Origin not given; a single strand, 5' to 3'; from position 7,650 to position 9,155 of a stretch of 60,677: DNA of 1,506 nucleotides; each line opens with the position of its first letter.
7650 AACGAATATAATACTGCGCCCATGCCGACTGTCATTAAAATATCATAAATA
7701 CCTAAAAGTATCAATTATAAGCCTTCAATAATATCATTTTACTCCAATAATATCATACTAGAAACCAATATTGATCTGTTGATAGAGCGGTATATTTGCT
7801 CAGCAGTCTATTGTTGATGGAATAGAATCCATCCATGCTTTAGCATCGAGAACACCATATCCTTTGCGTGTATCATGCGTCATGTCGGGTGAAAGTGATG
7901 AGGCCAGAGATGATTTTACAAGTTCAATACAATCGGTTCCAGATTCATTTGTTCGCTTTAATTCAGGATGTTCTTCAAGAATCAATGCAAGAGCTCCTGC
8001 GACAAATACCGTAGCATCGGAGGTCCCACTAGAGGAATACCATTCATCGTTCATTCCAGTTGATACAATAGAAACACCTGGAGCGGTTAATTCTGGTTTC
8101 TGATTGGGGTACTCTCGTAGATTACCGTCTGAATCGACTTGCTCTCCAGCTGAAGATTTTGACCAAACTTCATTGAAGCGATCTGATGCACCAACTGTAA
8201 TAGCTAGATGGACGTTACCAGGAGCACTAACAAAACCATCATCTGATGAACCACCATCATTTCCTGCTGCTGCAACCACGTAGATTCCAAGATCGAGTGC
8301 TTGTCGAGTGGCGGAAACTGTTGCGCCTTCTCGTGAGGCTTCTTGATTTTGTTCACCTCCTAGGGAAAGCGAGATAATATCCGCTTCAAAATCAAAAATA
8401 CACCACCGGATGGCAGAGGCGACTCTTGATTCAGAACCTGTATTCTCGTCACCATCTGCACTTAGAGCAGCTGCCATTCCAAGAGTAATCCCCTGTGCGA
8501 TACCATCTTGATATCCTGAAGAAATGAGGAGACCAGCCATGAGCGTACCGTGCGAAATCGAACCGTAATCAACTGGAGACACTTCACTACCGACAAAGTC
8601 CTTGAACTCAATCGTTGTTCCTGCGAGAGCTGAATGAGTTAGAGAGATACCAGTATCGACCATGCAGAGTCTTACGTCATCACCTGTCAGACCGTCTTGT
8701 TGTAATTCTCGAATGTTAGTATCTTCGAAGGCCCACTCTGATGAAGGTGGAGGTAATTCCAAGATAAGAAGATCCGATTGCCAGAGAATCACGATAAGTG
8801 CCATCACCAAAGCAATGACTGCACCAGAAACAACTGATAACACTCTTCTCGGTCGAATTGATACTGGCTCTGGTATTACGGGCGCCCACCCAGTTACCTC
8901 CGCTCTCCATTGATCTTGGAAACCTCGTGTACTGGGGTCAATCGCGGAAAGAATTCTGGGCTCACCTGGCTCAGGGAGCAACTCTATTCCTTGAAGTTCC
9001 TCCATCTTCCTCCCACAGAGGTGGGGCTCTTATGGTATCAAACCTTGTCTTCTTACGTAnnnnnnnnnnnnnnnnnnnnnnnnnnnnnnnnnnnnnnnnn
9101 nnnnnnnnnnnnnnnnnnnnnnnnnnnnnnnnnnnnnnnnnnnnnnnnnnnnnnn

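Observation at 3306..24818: Recurrent W-rich, WW-like motif on the predicted cytoplasmic tails of unrelated surface proteins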

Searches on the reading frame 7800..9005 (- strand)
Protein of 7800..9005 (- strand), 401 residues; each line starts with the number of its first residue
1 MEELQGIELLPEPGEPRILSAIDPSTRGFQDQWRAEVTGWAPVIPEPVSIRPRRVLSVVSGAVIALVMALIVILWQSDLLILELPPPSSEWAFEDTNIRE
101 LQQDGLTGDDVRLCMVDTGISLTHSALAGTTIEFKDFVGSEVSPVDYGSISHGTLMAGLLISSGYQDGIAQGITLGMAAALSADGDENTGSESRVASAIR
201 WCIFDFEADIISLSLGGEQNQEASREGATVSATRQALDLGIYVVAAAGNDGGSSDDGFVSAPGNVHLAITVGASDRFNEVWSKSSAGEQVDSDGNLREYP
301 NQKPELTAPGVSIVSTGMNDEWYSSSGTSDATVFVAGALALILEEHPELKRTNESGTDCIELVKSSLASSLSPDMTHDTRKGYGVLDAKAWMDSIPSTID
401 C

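Call 4: search_protein_families(library=pfam, proteins=[window:7800-9005:-], max_evalue=0.01)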
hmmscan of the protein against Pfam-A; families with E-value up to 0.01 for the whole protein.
window:7800-9005:- (401 aa): 1 family
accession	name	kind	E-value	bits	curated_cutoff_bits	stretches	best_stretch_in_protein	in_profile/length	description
PF00082.27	Peptidase_S8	-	4.5e-32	112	21.8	1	108-363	1-265/288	Subtilase family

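Call 60: find_related_loci(query=window:7800-9005:-, collection=metagenome_contigs, flank=10000)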
Query window:7800-9005:- (401 aa) in metagenome_contigs; peptide patterns used: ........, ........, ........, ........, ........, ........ (x = any residue, [..] = any of these).
79 stretches matched a pattern; 29 encode a relative of the query (tblastn E <= 1e-3); 28 distinct loci.
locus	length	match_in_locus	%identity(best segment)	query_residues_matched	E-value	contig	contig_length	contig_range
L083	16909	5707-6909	96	1-401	0e+0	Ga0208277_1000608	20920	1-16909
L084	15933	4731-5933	94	1-401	0e+0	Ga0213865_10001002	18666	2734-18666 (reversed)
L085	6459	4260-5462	92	1-401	0e+0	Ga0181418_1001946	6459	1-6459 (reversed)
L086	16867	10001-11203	91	1-401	0e+0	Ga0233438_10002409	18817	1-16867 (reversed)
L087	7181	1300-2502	90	1-401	0e+0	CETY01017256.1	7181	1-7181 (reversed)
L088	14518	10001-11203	90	1-401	0e+0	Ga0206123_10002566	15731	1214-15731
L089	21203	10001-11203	90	1-401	0e+0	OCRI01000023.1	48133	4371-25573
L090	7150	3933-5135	90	1-401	0e+0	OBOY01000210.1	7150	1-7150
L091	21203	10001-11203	90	1-401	0e+0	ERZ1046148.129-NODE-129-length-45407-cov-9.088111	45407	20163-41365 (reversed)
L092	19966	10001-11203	69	1-401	0e+0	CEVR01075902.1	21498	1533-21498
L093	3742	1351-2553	68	1-401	0e+0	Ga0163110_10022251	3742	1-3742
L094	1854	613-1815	69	1-401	0e+0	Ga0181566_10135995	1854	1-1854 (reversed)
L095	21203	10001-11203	71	1-401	0e+0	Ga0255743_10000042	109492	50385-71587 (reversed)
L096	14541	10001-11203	71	1-401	0e+0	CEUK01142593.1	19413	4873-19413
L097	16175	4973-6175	71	1-401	0e+0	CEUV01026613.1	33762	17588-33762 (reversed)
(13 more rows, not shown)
